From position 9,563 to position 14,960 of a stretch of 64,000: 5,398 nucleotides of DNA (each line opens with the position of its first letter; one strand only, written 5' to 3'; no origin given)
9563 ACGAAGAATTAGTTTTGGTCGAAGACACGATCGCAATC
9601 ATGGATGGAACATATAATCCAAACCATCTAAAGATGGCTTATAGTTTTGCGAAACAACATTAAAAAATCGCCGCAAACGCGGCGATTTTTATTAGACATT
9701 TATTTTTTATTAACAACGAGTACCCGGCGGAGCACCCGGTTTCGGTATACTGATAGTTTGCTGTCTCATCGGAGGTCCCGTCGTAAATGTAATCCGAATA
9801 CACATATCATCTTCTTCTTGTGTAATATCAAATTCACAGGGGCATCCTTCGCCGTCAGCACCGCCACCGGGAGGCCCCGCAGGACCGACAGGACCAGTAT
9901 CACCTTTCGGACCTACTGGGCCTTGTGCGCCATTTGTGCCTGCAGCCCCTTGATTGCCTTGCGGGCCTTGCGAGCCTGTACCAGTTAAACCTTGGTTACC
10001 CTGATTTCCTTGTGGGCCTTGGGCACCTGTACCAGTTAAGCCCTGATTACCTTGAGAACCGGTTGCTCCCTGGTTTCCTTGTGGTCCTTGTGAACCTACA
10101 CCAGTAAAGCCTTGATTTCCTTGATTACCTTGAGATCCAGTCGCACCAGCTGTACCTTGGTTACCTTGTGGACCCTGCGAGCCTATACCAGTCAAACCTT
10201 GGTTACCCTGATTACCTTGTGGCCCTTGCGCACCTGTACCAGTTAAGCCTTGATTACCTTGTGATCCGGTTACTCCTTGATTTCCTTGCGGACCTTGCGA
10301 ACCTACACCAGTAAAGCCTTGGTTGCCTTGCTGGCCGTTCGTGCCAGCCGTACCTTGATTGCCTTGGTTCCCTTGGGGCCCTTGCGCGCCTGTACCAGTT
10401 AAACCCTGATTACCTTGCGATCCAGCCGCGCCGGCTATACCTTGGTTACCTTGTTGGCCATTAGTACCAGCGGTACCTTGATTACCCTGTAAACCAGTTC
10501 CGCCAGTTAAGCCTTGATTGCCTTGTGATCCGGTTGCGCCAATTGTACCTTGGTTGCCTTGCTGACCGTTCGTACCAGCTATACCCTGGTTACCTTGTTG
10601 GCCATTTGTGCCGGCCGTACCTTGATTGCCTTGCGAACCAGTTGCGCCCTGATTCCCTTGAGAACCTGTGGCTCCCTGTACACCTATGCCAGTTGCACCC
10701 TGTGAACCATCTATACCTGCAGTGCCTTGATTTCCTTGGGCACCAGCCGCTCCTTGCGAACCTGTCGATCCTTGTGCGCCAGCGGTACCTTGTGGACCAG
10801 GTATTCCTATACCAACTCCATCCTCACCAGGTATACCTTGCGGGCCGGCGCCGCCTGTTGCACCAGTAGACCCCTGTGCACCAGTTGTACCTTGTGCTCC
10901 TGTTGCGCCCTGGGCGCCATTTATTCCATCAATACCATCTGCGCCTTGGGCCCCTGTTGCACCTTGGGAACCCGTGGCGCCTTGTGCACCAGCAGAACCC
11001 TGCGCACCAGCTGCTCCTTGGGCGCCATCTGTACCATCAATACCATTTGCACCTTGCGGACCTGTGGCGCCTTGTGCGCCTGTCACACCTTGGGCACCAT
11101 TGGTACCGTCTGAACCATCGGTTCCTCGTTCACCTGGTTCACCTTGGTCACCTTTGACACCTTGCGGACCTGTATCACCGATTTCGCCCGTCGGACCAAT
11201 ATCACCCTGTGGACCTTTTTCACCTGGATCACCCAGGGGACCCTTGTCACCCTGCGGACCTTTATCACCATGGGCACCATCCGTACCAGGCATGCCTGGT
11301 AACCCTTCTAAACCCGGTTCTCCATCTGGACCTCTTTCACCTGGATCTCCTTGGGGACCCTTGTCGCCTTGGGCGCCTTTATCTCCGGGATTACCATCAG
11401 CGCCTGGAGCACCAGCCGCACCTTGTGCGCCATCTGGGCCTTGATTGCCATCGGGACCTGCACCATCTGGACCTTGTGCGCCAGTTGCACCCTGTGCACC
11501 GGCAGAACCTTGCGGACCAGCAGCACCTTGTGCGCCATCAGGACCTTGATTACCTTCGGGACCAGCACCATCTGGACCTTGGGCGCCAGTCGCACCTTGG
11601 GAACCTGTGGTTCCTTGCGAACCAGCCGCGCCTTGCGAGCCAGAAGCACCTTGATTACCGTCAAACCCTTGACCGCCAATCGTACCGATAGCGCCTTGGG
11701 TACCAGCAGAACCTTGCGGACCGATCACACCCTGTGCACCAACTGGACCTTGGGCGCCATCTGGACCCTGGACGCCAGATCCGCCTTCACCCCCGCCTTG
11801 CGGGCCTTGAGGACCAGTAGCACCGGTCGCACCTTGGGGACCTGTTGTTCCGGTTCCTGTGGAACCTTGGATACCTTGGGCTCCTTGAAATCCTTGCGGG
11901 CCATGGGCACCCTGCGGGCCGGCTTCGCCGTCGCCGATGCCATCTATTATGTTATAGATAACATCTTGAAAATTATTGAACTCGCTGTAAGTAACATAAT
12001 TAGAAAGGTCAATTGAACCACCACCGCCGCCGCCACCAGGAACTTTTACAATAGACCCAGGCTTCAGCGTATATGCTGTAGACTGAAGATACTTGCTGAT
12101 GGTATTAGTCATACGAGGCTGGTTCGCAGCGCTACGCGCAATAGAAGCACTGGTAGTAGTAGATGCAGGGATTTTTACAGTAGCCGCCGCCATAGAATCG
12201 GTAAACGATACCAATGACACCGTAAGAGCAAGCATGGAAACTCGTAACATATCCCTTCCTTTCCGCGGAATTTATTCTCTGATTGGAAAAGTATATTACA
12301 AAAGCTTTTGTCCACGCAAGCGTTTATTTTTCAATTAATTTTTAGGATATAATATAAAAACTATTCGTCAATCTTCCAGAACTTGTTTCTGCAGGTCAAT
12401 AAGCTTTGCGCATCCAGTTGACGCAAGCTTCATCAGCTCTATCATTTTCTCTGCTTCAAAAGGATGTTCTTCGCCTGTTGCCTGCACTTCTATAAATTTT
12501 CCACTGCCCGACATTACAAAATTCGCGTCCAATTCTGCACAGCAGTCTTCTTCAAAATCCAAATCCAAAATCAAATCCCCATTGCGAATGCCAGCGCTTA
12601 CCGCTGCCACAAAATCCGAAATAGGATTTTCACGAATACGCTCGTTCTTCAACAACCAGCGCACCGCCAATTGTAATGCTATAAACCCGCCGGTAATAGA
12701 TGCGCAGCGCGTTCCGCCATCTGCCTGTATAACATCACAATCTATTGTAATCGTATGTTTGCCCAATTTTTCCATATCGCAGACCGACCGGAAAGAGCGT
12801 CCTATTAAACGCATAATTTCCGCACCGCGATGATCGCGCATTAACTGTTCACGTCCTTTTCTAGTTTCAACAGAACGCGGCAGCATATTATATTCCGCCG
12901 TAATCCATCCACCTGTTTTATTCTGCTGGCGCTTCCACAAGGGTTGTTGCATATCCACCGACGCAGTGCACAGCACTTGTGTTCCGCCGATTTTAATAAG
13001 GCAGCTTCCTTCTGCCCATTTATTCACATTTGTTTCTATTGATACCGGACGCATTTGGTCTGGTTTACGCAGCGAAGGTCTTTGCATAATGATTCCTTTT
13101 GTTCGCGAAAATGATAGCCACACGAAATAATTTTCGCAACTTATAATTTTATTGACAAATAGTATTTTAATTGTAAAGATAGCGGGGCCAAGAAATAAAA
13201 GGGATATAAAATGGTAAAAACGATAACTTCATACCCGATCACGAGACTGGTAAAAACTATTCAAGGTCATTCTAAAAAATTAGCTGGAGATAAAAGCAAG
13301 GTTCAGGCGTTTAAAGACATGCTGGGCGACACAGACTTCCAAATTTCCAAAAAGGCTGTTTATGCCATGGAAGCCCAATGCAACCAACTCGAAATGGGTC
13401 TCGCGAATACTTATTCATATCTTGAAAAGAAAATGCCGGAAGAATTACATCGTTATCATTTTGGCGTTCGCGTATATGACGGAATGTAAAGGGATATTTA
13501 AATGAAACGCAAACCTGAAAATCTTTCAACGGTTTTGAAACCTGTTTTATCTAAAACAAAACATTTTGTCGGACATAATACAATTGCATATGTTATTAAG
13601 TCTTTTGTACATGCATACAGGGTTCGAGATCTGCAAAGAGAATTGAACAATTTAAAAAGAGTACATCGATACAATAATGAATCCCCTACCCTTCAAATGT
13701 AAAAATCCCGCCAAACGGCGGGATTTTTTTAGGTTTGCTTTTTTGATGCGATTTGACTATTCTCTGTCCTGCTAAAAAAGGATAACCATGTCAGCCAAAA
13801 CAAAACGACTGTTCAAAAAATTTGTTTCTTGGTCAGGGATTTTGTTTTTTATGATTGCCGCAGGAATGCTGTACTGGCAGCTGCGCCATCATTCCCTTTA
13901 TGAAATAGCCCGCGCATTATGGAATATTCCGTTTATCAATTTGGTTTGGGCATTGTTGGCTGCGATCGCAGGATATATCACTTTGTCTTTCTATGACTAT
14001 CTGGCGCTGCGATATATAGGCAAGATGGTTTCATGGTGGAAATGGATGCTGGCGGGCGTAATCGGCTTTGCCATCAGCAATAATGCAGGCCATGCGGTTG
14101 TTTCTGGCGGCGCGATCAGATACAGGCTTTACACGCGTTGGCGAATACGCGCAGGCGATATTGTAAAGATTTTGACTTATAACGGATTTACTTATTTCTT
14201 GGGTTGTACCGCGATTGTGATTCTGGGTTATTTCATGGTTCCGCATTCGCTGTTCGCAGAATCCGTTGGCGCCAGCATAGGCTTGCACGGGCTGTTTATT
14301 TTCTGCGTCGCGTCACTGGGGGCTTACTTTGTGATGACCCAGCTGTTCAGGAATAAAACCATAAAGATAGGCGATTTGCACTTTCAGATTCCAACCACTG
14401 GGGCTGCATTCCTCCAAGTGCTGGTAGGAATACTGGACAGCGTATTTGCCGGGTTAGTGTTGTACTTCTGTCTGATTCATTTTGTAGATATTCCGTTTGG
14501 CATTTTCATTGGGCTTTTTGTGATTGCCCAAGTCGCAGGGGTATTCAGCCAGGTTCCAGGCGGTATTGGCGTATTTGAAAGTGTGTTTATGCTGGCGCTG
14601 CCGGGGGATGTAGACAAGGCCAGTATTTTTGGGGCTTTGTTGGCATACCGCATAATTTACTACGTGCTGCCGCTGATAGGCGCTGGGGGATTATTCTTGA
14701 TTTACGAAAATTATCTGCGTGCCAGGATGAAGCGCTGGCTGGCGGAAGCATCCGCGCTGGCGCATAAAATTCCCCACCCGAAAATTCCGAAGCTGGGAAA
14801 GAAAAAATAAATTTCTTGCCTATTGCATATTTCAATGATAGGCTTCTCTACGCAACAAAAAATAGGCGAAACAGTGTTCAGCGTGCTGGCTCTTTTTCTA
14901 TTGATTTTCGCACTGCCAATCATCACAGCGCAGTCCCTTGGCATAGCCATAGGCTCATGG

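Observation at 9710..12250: Family of three collagen-like paralogues sharing a ~105-aa N-terminal module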

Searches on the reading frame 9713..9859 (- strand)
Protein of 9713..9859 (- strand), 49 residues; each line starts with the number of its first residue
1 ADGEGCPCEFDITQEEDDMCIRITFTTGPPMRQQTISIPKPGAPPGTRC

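Call 51: search_protein_families(library=ncbifam, proteins=[window:9713-9859:-], max_evalue=0.1)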
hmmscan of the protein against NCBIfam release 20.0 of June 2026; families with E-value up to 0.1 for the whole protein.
seq(49 aa): 0 families
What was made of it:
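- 9713..9859 (-): W1 C-terminal 49-aa Cys-containing tail (CPC knot at aa 803-805). No Pfam or NCBIfam hit (call 51).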

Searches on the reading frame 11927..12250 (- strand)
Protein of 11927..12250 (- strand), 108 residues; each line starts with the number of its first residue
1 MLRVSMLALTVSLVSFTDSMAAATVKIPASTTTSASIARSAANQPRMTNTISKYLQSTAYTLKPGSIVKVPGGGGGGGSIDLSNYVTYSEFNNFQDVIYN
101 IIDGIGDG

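Call 9: find_homologous_proteins(query=window:11927-12250:-, max_evalue=0.01)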
Query seq(108 aa): 30 candidates shared short words with the query, none scored E <= 0.01.
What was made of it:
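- Tried and rejected: The word-indexed protein search with the W1 N-module found nothing (call 9).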

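Call 11: find_related_loci(query=A2, collection=genome_contigs, flank=5000)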
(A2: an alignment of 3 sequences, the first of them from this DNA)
Query A2 (108 aa) in genome_contigs; peptide patterns used: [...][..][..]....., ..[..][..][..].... (x = any residue, [..] = any of these).
329 stretches matched a pattern, but none encodes a relative of the query by tblastn (E <= 1e-3).
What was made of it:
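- Tried and rejected: The first genome_contigs scan, using the window-only alignment, found nothing (call 11).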

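Call 19: search_solved_structures(query=A2, max_evalue=10, show_alignments=2)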
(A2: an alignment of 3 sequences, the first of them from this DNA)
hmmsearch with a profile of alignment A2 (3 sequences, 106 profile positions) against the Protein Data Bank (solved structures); distinct sequences matched with E-value up to 10: 6.
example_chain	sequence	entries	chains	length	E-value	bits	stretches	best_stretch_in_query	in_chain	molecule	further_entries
7df2_A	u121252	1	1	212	0.11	16.5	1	68-96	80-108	C2 domain protein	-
4rvs_A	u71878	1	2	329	0.24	15.4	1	13-78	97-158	Probable quinone reductase Qor (NADPH:quinone reductase) (Zeta-crystallin homolog protein)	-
4rvu_A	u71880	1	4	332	0.25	15.4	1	13-78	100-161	Probable quinone reductase Qor (NADPH:quinone reductase) (Zeta-crystallin homolog protein)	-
7kex_G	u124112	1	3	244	0.81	13.7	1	48-81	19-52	Antibody Fab EBOV-293 heavy chain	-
5erw_A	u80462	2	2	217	1.1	13.3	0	50-85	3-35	Anti-HCV E2 Fab HC84-26 heavy chain | Anti-HCV E2 glycoprotein Fab heavy chain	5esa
9bgy_A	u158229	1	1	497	1.7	12.7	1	20-76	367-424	Aspartate transporter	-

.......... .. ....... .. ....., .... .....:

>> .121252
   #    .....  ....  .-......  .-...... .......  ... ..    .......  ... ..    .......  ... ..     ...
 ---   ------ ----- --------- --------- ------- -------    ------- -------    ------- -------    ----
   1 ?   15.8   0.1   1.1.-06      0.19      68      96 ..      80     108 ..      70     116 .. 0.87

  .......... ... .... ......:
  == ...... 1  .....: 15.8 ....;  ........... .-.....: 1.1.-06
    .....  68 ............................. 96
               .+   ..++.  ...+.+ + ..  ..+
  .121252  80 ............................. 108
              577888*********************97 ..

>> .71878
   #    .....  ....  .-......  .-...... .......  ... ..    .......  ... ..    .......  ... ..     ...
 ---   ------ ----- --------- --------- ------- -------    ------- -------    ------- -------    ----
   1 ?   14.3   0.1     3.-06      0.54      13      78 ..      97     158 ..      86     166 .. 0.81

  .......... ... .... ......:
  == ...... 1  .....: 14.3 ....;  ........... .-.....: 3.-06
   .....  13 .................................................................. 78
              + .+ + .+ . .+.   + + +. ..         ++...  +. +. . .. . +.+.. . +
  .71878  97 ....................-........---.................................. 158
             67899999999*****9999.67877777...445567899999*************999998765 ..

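Call 20: search_protein_families(library=phrogs, proteins=[window:11927-12250:-], max_evalue=0.1)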
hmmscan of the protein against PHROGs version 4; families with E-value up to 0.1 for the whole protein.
seq(108 aa): 0 families

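Call 23: search_protein_representatives(alignment_id=A2)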
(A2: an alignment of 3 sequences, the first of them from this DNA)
Query: 3 sequences, 106 profile positions. Proteins with E-value up to 0.001 (for the whole library): 12; up to 1e-10: 2; up to 1e-30: 0. The best 12 are listed.
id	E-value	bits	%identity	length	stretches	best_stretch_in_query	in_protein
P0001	7.1e-13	65.4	-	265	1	33-95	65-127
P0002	6.2e-11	59.2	-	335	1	36-100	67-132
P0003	1.4e-07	48.4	-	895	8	65-88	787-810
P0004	2.4e-07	47.7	-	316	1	33-99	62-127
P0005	1.4e-06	45.1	-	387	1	21-99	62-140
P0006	1.7e-05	41.7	-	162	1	1-103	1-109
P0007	6.7e-05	39.8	-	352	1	37-92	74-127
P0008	9.1e-05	39.3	-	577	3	58-95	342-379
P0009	1.7e-04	38.4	-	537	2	11-101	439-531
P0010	4.0e-04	37.3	-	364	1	13-95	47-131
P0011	7.0e-04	36.5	-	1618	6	14-64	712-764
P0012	7.2e-04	36.5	-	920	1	28-96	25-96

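Call 28: find_homologous_proteins(query=A4, max_evalue=0.01)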
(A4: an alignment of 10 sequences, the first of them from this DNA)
Query A4 (10 sequences) (108 aa, profile of the alignment): 10 proteins with E <= 0.01 among 8000 candidates.
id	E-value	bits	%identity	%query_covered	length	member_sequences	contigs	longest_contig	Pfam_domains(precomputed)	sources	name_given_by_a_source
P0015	3.8e-5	42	67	17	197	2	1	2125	-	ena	-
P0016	4.1e-4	39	43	21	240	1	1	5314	-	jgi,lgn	jgi:hypothetical protein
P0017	9.2e-4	37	35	19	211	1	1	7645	-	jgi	jgi:hypothetical protein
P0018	1.3e-3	37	46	26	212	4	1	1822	-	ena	-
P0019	1.9e-3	36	53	14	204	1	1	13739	-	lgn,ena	-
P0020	2.9e-3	36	38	46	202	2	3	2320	-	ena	-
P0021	4.1e-3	35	43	32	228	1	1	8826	-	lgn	-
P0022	4.4e-3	35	71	13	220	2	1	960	-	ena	-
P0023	6.9e-3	35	46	26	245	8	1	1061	-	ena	-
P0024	8.6e-3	34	59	20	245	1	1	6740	-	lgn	-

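Call 41: predict_structure(alignment_id=A4)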
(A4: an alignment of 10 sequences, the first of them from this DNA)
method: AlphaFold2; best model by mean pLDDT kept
length: 108 residues; sequences in the alignment: 10
mean_pLDDT: 50.0   pTM: 0.20
mean pLDDT of the five models: 50.0, 48.3, 47.6, 46.4, 45.5
residues with pLDDT >= 90: 0; 70-90: 6; 50-70: 37; < 50: 65
segments of 3 or more residues with pLDDT < 50: 1-50, 52-58, 72-77
pLDDT, mean of each block of 10 residues (from residue 1): 40 40 43 40 44 49 55 49 61 70 59
secondary structure, 60 per line:
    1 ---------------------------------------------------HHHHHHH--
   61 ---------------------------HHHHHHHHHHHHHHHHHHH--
elements in order: H52-58 H88-106
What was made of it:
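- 11930..12016 (-): W1 DLSNYVT cap plus amphipathic helix (aa 79-107), abutting the first Gly-X-Y at G108. AF2 helix at 88-106 (call 41).
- AF2 models the tail as disordered and residues 88-106 as a helix (call 41).
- Tried and rejected: AF2 of the N-module as a monomer is mostly disordered (pLDDT 50, call 41), so no fold search was run on it.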

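Call 51: search_protein_families(library=ncbifam, proteins=[window:11927-12250:-], max_evalue=0.1)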
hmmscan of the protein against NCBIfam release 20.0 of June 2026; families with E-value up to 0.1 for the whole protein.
seq(108 aa): 0 families

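Call 52: search_protein_families(library=pfam, proteins=[window:11927-12250:-, P0007, P0005, P0012], max_evalue=1)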
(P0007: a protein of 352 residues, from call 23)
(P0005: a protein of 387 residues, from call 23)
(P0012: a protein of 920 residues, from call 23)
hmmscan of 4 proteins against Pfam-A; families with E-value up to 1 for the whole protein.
seq(108 aa): 1 family
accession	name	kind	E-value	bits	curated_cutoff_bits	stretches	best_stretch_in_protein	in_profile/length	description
PF21835.1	YIEGIA_cap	-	0.064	13.4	24.1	1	37-67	23-53/58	Capping complex subunit for YIEGIA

P0007 (352 aa): 1 family
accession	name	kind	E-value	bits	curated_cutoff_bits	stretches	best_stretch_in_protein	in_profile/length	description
PF19079.5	CFSR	-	0.05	14.3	27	1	164-198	17-49/49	Collagen-flanked surface repeat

P0005 (387 aa): 1 family
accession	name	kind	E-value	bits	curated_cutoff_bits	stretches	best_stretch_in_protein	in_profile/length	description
PF01391.23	Collagen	-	1.4e-07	31.6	27.2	2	192-219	28-55/60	Collagen triple helix repeat (20 copies)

P0012 (920 aa): 2 families
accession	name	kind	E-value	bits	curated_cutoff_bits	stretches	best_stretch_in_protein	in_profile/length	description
PF01391.23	Collagen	-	9.3e-20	70.6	27.2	3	211-268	1-58/60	Collagen triple helix repeat (20 copies)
PF02839.19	CBM_5_12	-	2.9e-10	40.4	26.2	1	584-616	2-34/44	Carbohydrate-binding module family 5/12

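Call 70: search_dna_similar(query=window:11927-12187:-, collection=phages, mode=protein, max_evalue=1, max_rows=10)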
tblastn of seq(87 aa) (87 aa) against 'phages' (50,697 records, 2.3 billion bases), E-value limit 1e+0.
No match.

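Call 86: search_solved_structures(query=A4, max_evalue=1, show_alignments=1)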
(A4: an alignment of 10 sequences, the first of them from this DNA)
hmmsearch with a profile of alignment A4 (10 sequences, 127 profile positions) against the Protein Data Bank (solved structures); distinct sequences matched with E-value up to 1: 2.
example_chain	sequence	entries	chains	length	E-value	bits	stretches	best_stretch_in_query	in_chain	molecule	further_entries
8cwv_B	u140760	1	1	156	0.16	15.6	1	79-116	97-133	VHH 2-31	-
5erw_A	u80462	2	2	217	0.75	13.3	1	76-108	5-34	Anti-HCV E2 Fab HC84-26 heavy chain | Anti-HCV E2 glycoprotein Fab heavy chain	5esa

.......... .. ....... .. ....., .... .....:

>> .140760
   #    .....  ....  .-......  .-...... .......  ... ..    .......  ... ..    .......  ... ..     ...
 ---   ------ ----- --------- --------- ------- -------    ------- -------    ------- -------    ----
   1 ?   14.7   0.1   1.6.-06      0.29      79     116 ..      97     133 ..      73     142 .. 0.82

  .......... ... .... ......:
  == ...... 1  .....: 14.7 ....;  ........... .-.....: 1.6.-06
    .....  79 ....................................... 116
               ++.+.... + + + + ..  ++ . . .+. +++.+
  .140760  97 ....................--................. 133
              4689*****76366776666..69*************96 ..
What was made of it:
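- Closest known: Streptococcal Scl1/Scl2. Different: There is no LPXTG here, and no sequence match to any PDB chain was found (calls 19, 86).
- Tried and rejected: Pfam, NCBIfam, PHROGs and PDB gave nothing for the N-module or for the C-terminal pieces (calls 19, 20, 51, 52, 86).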

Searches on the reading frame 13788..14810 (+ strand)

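Call 14: search_protein_families(library=pfam, proteins=[window:13788-14810:+], max_evalue=0.001)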
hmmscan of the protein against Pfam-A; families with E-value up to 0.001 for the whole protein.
window:13788-14810:+ (340 aa): 1 family
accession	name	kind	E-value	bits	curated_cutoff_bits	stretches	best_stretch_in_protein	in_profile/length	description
PF03706.18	LPG_synthase_TM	-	5.5e-13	49.5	33.4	1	21-297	5-300/302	Lysylphosphatidylglycerol synthase TM region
